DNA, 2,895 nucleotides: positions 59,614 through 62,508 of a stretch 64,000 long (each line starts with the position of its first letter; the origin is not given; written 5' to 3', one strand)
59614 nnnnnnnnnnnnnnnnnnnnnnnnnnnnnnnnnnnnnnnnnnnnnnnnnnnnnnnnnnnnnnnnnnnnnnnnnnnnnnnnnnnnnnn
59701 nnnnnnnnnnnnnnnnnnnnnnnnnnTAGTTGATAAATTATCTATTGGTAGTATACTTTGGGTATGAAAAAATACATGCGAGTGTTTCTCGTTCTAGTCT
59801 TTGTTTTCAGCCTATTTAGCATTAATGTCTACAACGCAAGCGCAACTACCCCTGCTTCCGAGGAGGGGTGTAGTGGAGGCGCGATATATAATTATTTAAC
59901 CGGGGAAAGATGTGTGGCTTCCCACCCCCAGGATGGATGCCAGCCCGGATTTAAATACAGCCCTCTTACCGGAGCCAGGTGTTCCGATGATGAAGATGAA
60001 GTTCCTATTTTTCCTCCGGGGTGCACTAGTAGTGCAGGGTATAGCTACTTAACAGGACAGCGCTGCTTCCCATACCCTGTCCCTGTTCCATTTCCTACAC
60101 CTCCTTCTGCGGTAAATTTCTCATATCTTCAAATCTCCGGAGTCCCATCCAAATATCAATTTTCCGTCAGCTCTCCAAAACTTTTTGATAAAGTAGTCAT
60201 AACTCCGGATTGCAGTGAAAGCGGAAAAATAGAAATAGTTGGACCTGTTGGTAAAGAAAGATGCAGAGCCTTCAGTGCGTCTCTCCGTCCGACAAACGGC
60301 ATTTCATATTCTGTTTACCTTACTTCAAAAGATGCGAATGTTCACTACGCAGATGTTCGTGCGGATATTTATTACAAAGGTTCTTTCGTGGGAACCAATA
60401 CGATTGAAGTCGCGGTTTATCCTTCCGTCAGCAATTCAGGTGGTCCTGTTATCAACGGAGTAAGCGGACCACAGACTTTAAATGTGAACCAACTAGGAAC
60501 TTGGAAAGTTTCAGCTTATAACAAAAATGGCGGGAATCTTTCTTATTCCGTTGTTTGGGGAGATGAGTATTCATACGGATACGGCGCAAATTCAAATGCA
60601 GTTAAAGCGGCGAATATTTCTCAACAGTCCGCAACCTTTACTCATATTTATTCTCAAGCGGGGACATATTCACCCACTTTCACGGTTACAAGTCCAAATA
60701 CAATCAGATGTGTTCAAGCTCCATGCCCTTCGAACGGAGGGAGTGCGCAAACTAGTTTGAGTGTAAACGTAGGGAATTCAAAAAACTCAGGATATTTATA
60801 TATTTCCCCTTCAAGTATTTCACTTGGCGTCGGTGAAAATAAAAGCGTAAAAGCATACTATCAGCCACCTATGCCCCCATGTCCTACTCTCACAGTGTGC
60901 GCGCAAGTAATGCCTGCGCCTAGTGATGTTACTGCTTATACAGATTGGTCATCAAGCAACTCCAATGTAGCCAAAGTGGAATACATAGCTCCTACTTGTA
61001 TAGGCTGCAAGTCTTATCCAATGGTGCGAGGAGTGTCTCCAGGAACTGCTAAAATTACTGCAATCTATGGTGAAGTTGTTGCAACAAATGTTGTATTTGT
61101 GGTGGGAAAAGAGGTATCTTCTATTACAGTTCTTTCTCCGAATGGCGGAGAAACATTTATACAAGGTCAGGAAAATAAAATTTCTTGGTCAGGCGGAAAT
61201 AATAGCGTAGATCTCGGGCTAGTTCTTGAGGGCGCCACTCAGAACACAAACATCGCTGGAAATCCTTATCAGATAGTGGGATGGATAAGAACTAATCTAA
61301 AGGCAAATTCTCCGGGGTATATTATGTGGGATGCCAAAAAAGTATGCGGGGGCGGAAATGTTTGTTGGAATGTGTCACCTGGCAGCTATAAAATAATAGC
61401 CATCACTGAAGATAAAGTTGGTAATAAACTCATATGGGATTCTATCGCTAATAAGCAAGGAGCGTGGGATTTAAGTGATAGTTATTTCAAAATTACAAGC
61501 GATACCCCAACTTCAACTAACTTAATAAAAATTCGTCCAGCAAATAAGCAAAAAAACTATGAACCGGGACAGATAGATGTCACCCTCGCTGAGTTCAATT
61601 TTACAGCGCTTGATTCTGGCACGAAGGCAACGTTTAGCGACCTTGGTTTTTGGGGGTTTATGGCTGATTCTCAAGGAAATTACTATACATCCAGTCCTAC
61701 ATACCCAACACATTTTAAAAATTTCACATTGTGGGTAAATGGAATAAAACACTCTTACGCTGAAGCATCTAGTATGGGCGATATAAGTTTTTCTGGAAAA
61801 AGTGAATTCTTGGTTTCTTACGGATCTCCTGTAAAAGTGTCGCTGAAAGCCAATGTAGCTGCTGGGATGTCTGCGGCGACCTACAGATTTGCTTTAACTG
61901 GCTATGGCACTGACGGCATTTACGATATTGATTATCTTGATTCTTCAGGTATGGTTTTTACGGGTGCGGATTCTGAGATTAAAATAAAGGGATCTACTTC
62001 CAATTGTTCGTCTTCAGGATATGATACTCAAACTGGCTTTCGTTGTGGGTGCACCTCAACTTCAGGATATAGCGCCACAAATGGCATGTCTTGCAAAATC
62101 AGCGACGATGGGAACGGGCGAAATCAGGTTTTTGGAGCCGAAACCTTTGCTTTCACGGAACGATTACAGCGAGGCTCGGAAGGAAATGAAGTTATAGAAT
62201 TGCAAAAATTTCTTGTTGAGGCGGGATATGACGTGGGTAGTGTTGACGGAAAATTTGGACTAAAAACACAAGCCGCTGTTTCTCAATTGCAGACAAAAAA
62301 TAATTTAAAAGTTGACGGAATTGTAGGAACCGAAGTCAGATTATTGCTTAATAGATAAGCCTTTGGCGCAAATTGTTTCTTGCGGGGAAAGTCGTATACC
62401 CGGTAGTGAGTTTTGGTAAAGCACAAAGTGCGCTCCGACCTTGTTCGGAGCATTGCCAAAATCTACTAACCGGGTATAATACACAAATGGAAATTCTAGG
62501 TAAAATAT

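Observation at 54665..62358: Three tandem secreted adhesin-like genes with a shared, recently duplicated C-terminal cassette and leaderless-type promoters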

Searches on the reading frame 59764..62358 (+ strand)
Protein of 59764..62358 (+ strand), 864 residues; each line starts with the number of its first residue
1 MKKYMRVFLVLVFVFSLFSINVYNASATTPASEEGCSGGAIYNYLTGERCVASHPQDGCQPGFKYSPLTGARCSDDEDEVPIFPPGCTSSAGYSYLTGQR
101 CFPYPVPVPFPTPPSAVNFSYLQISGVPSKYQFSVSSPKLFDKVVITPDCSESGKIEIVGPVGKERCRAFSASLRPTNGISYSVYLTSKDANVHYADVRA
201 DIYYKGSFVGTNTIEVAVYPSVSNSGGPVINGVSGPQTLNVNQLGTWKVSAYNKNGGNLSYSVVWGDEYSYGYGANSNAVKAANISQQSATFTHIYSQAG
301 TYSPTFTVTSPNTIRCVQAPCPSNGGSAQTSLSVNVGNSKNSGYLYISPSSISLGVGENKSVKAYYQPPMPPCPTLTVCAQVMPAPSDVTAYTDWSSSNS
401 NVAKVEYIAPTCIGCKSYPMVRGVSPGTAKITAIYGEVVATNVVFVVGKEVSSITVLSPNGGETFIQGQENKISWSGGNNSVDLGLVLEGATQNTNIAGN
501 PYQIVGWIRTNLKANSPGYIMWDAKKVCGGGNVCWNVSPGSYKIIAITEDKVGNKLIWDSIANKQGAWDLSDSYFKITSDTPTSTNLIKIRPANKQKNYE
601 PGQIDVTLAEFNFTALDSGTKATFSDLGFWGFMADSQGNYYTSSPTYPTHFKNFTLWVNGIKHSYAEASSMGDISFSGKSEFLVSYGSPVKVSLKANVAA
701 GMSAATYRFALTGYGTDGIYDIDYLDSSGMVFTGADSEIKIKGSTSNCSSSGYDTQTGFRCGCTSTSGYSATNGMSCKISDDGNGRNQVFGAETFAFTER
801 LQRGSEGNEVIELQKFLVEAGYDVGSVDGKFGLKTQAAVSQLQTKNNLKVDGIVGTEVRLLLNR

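Call 9: search_protein_families(library=pfam, proteins=[window:59764-62358:+], max_evalue=0.1)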
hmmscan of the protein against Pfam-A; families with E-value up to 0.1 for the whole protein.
window:59764-62358:+ (864 aa): 4 families
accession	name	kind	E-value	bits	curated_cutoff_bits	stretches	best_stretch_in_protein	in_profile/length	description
PF01471.23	PG_binding_1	-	4.7e-16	59.2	23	1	807-858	2-53/57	Putative peptidoglycan binding domain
PF02368.24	Big_2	-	0.00069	19.9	22.8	1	385-438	27-71/79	Bacterial Ig-like domain (group 2)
PF09374.15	PG_binding_3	-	0.0071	16.9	24.6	1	812-841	5-33/76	Predicted Peptidoglycan domain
PF18911.6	PKD_4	-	0.02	15.4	27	1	228-310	4-70/85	PKD domain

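Call 11: search_protein_families(library=ncbifam, proteins=[window:59764-62358:+], max_evalue=1)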
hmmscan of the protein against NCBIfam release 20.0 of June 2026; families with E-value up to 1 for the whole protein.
window:59764-62358:+ (864 aa): 6 families
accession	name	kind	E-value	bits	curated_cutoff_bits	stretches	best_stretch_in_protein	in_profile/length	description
TIGR02869.1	spore_SleB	equivalog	3.3e-14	53.2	236.5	1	800-858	6-64/201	spore cortex-lytic enzyme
NF052335.1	PdgHdaseHSB129560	equivalog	9.5e-08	31.7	500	1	801-857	200-256/330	peptidoglycan hydrolase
NF052377.1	lmo1851_S41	exception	1.2e-07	30.8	725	1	799-857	382-440/468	lmo1851 family serine protease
TIGR03979.1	His_Ser_Rich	equivalog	4.6e-07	30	121.65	1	764-858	87-182/190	His-Xaa-Ser repeat protein HxsA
NF052336.1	PdgHdaseHSB100310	equivalog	7.5e-07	28.8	500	1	801-856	185-240/316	peptidoglycan hydrolase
NF004786.0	PRK06132.1-3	equivalog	0.00058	18.8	329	1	804-852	217-265/418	hypothetical protein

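Call 40: find_homologous_proteins(query=window:59764-62358:+, max_evalue=0.00001)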
Query window:59764-62358:+ (864 aa): 124 proteins with E <= 0.00001 among 8000 candidates; the best 120 are listed.
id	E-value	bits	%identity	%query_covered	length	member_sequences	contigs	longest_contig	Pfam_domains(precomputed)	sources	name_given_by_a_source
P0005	0.0e+0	1974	100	100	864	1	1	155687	PF01471.24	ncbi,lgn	ncbi:MAG: peptidoglycan-binding domain-containing protein [Minisyncoccia bacterium]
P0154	2.0e-94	335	36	47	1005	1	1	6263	PF01471.24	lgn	-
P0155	1.1e-91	326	52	19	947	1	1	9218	PF00801.27,PF01471.24,PF18911.7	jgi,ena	-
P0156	2.0e-84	302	69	13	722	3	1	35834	PF00801.27,PF17963.8,PF20533.4,PF01471.24,PF18911.7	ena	-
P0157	6.6e-80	287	52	32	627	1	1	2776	PF00801.27,PF01471.24,PF18911.7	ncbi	-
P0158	7.1e-80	287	34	41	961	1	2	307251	PF10342.16,PF08823.17,PF01471.24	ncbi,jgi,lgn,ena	ncbi:MAG: peptidoglycan-binding domain-containing protein [Candidatus Paceibacterota bacterium]|jgi:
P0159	3.1e-79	285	34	64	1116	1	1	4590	PF09374.16,PF10342.16,PF14610.13,PF01471.24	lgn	-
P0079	3.0e-76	275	48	29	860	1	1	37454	PF01471.24,PF18911.7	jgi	jgi:hypothetical protein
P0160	3.2e-69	252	59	14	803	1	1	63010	PF00801.27,PF01471.24,PF18911.7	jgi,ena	-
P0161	6.2e-67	244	44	29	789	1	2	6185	PF09374.16,PF10342.16,PF01471.24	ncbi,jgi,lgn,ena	ncbi:MAG: peptidoglycan-binding domain-containing protein [Candidatus Paceibacterota bacterium]|jgi:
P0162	7.7e-67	244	36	42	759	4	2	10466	PF01471.24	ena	-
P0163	1.4e-66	243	47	17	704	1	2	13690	PF09374.16,PF00801.27,PF00404.25,PF01471.24,PF18911.7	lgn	-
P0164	1.3e-59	220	51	9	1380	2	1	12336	PF15418.13,PF22352.3,PF00801.27,PF18981.7,PF17963.8,PF11141.14,PF16403.12,PF18994.7,PF08329.17,PF19077.7,PF18911.7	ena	-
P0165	1.5e-59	220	56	18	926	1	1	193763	PF00801.27,PF00404.25,PF08823.17,PF01471.24,PF18911.7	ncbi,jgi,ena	ncbi:MAG: peptidoglycan-binding protein [Candidatus Paceibacterota bacterium]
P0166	2.6e-58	216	64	13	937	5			PF00059.28,PF01471.24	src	-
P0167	7.6e-57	211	35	32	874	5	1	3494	PF00801.27,PF01471.24,PF18911.7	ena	-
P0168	1.7e-56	210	46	19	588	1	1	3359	PF22352.3,PF00801.27,PF01471.24,PF18911.7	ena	-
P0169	2.8e-56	209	35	30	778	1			PF00801.27,PF17963.8,PF01471.24,PF18911.7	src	-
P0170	1.0e-55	207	34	32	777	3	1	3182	PF00801.27,PF17963.8,PF01471.24,PF18911.7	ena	-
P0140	6.1e-55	205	58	16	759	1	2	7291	PF01471.24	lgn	-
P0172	2.9e-54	203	60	14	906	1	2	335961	PF00801.27,PF00404.25,PF01471.24,PF18911.7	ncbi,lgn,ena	-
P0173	1.1e-53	201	39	28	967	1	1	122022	PF00801.27,PF01833.31,PF01471.24,PF18911.7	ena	-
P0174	6.5e-53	198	32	45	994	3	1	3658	PF00801.27,PF05345.19,PF01471.24,PF18911.7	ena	-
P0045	2.0e-52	196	51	14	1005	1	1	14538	PF00801.27,PF01471.24,PF18911.7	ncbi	-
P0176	7.0e-51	191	48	14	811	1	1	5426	PF01471.24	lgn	-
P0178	1.5e-47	180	45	30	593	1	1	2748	PF01471.24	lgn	-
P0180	2.1e-46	177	54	13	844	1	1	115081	PF00801.27,PF01471.24,PF18911.7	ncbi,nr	ncbi:MAG TPA: peptidoglycan-binding protein [Candidatus Paceibacterota bacterium]|nr:peptidoglycan-b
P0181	5.0e-46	175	48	18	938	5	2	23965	PF13620.13,PF01471.24,PF18911.7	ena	-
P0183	2.4e-45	173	34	29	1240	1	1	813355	PF01471.24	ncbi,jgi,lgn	ncbi:MAG: peptidoglycan-binding domain-containing protein [Candidatus Paceibacterota bacterium]|jgi:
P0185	7.2e-43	165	61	12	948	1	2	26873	PF01471.24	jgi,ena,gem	-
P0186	1.8e-42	164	32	41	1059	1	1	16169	PF10648.16,PF10342.16,PF01471.24,PF18911.7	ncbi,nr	ncbi:MAG: Gmad2 immunoglobulin-like domain-containing protein, partial [bacterium]|nr:Gmad2 immunogl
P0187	4.7e-42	162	33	33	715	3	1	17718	PF00801.27,PF10342.16,PF01471.24,PF18911.7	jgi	-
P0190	1.3e-39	154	66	13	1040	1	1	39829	PF00801.27,PF01833.31,PF10342.16,PF01835.26,PF01471.24,PF18911.7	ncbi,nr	ncbi:MAG: PKD domain-containing protein [bacterium]|nr:PKD domain-containing protein [bacterium]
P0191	2.3e-39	153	57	13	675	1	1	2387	PF07705.18,PF01471.24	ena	-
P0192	7.1e-39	152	51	13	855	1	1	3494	PF00801.27,PF00404.25,PF01471.24,PF00041.28,PF18911.7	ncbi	-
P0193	1.8e-38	150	40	22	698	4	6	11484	PF01833.31,PF05345.19,PF01471.24,PF18911.7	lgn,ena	-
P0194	2.3e-38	150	60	13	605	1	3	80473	PF10342.16,PF01471.24,PF18911.7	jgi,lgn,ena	-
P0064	1.5e-37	147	57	14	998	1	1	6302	PF01471.24,PF18911.7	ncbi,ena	-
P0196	9.5e-37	145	45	19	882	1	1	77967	PF00801.27,PF10342.16,PF01471.24,PF18911.7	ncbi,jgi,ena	ncbi:MAG: peptidoglycan-binding protein [Candidatus Paceibacterota bacterium]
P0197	1.3e-36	144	52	13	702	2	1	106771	PF00801.27,PF01471.24,PF18911.7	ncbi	-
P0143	1.5e-36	144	32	39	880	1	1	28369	PF00404.25,PF01471.24,PF18911.7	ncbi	-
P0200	2.5e-36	143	52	13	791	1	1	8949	PF00030.25,PF00127.27,PF13473.13,PF05345.19,PF01471.24,PF18911.7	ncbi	-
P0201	3.7e-36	143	35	30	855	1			PF00801.27,PF01471.24,PF18911.7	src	-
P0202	5.7e-36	142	37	35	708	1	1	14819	PF01471.24,PF00041.28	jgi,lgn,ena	-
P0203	6.1e-36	142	33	31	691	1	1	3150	PF17957.8,PF10342.16,PF01471.24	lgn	-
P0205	7.7e-36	142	48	15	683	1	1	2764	PF10342.16,PF01471.24,PF18911.7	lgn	-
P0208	3.7e-35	139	39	30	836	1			PF01471.24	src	-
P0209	5.7e-35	139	56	13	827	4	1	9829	PF10342.16,PF01471.24,PF18911.7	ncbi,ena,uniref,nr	ncbi:hypothetical protein COX93_02190 [Candidatus Nomurabacteria bacterium CG_4_10_14_0_2_um_filter_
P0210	1.1e-34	138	31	55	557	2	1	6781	PF00404.25,PF01471.24,PF18911.7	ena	-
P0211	2.9e-34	136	56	14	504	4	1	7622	PF00801.27,PF01471.24,PF18911.7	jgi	-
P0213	1.0e-33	135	42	15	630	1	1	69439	PF00801.27,PF01471.24,PF18911.7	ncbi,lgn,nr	ncbi:MAG: hypothetical protein Q7S50_02100 [bacterium]|nr:hypothetical protein [bacterium]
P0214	2.3e-33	133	36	17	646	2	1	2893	PF01471.24,PF18911.7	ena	-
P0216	6.5e-32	129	43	19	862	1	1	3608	PF26549.1,PF10342.16,PF26550.2,PF07676.19,PF01471.24,PF18911.7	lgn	-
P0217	1.1e-31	128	38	29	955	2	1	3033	PF01471.24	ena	-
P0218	4.4e-31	126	33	37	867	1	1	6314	PF00801.27,PF17963.8,PF01471.24,PF18911.7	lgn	-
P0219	4.9e-31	126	47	16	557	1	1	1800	PF01471.24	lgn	-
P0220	8.6e-30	122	34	41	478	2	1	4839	PF00801.27,PF01471.24,PF18911.7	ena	-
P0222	6.5e-29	119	43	20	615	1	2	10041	PF02177.22,PF17957.8,PF10342.16,PF01471.24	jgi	jgi:hypothetical protein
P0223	6.6e-29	119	47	16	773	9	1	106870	PF00801.27,PF17963.8,PF01471.24,PF18911.7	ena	-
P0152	8.2e-29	118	50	14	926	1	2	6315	PF01471.24,PF18911.7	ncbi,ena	-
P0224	9.2e-29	118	52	13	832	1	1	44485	PF01833.31,PF10342.16,PF01471.24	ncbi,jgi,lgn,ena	ncbi:MAG: peptidoglycan-binding protein [Candidatus Paceibacterota bacterium]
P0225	1.4e-28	118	53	13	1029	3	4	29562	PF01323.27,PF01471.24,PF13462.13,PF18911.7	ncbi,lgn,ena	-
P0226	1.6e-27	114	33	42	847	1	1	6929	PF00801.27,PF01833.31,PF01471.24,PF14734.13,PF18911.7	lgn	-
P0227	4.6e-27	113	53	15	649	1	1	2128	PF00801.27,PF01471.24,PF18911.7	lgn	-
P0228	7.3e-27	112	50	14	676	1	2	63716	PF00801.27,PF17963.8,PF01471.24,PF18911.7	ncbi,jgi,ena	ncbi:MAG: peptidoglycan-binding protein [Candidatus Paceibacterota bacterium]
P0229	7.9e-27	112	49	13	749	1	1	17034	PF00801.27,PF10342.16,PF01471.24,PF18911.7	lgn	-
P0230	9.5e-27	112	61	12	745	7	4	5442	PF01471.24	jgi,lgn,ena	-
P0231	3.3e-26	110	52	14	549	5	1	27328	PF00404.25,PF01471.24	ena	-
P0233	1.3e-25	108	43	16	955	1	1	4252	PF09479.17,PF09374.16,PF02177.22,PF10342.16,PF01471.24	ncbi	-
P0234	7.9e-25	105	51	13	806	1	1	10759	PF02177.22,PF01471.24,PF18911.7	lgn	-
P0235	1.0e-24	105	54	14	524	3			PF01471.24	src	-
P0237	8.9e-24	102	48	16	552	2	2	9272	PF00801.27,PF10342.16,PF01471.24,PF18911.7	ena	-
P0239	1.6e-22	98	57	13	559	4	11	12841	PF00801.27,PF00404.25,PF01471.24,PF18911.7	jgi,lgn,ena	-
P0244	4.5e-22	96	56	10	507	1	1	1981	PF00801.27,PF01471.24,PF18911.7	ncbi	-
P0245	4.9e-22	96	42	12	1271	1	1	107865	PF17957.8,PF10342.16,PF01471.24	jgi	jgi:hypothetical protein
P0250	8.8e-20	88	35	25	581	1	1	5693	PF01471.24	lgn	-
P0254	2.7e-18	84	52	15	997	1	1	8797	PF01471.24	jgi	-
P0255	6.3e-18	82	57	13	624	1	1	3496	PF01833.31,PF05345.19,PF01471.24,PF18911.7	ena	-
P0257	6.7e-17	79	45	16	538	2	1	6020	PF01471.24,PF18911.7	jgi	-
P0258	8.9e-17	79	41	17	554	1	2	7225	PF10342.16,PF01471.24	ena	-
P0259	1.7e-16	78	46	15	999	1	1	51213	PF01471.24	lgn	-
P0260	2.5e-16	77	46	15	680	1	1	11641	PF01833.31,PF01471.24,PF18911.7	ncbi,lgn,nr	ncbi:MAG: IPT/TIG domain-containing protein [Candidatus Liptonbacteria bacterium]|nr:IPT/TIG domain-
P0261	5.2e-15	73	47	13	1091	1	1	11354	PF01471.24,PF18911.7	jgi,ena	-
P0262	1.0e-12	65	46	13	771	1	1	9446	PF10342.16,PF01471.24,PF18911.7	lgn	-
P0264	3.8e-12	63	48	14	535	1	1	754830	PF01833.31,PF01471.24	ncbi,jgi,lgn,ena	jgi:hypothetical protein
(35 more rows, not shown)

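Call 62: predict_structure(alignment_id=A7)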
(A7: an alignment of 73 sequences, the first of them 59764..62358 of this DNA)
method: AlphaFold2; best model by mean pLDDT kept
length: 864 residues; sequences in the alignment: 73
mean_pLDDT: 63.0   pTM: 0.38
mean pLDDT of the five models: 63.0, 62.8, 62.2, 61.8, 61.7
residues with pLDDT >= 90: 203; 70-90: 174; 50-70: 125; < 50: 362
segments of 3 or more residues with pLDDT < 50: 19-32, 76-85, 103-131, 151-169, 179-224, 272-285, 380-387, 495-498, 583-634, 640-726, 729-792
pLDDT, mean of each block of 10 residues (from residue 1): 75 67 36 71 90 65 88 59 48 52 41 40 42 51 52 31 38 50 40 40 40 41 63 91 92 87 89 44 59 94 95 73 83 79 76 86 82 55 49 90 89 76 91 85 84 81 91 83 88 54 73 65 83 86 85 52 68 92 42 40 38 37 38 46 37 41 42 35 30 28 34 38 48 38 33 34 31 29 34 75 97 97 97 98 98 98 93
secondary structure, 60 per line:
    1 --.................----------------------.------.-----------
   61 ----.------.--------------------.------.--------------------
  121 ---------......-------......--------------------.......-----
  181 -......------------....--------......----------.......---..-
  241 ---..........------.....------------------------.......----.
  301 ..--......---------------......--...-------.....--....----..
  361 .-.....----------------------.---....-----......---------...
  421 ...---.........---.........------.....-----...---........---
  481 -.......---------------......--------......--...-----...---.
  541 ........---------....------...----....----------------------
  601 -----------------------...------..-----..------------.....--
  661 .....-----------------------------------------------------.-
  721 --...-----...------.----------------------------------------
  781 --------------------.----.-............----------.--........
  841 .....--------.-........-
elements in order (helices of 4 or more, strands of 3 or more residues): H3-19 E130-135 E143-148 E169-175 E182-187 E200-203 E212-217 E228-234 E244-253 E260-264 E289-295 E300-302 E305-310 E326-331 E334-336 E344-348 E351-354 E359-361 E363-367 E394-397 E403-408 E418-423 E427-435 E439-447 E454-458 E464-466 E470-477 E482-488 E504-509 E518-523 E526-528 E534-536 E540-548 H558-561 E568-570 E575-578 E654-658 E661-665 E723-725 E731-733 H808-819 H833-845 H856-863

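Call 68: search_protein_families(library=pfam, proteins=[P0222, P0233, P0234], max_evalue=0.01)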
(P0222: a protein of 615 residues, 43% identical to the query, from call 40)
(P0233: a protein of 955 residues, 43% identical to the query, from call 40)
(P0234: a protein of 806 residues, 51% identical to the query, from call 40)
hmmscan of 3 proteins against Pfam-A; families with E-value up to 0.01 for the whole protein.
P0222 (615 aa): 4 families
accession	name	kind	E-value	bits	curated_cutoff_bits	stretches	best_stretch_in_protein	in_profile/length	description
PF10342.15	Kre9_KNH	-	9.9e-10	39.5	24.6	1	164-247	1-94/94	Kre9/KNH-like N-terminal Ig-like domain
PF17957.7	Big_7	-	1e-07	32.9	24.1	0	158-233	1-59/70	Bacterial Ig domain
PF01471.23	PG_binding_1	-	1.8e-07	31.7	23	1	571-605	11-51/57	Putative peptidoglycan binding domain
PF02177.21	APP_N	-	6.2e-06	27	22.1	1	59-121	2-70/100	Amyloid A4 N-terminal heparin-binding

P0233 (955 aa): 6 families
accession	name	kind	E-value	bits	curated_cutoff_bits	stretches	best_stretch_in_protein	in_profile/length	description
PF01471.23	PG_binding_1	-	3e-16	59.8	23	2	879-918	1-41/57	Putative peptidoglycan binding domain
PF10342.15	Kre9_KNH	-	4.7e-11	43.7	24.6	2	641-719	1-79/94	Kre9/KNH-like N-terminal Ig-like domain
PF09479.16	Flg_new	-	1.7e-08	34.9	27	1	762-835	1-64/65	Listeria-Bacteroides repeat domain (List_Bact_rpt)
PF02177.21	APP_N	-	1e-06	29.5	22.1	1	426-519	2-92/100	Amyloid A4 N-terminal heparin-binding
PF09374.15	PG_binding_3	-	1.3e-06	28.9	24.6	0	40-69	3-37/76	Predicted Peptidoglycan domain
PF15418.12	DUF4625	-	8e-05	23.4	27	0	681-721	78-119/131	Domain of unknown function (DUF4625)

P0234 (806 aa): 6 families
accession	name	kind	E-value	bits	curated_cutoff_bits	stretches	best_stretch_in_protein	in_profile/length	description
PF01471.23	PG_binding_1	-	7.8e-12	45.6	23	1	734-789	1-55/57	Putative peptidoglycan binding domain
PF02177.21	APP_N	-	3.6e-08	34.1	22.1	1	66-145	2-88/100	Amyloid A4 N-terminal heparin-binding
PF18911.6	PKD_4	-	1.4e-06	28.7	27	1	468-554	3-78/85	PKD domain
PF17957.7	Big_7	-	0.0012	19.9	24.1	0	218-261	1-43/70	Bacterial Ig domain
PF00801.26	PKD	-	0.0026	18.2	23.5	1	489-552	18-73/80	PKD domain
PF19077.6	Big_13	-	0.0055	17.6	27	0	242-312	30-95/102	Bacterial Ig-like domain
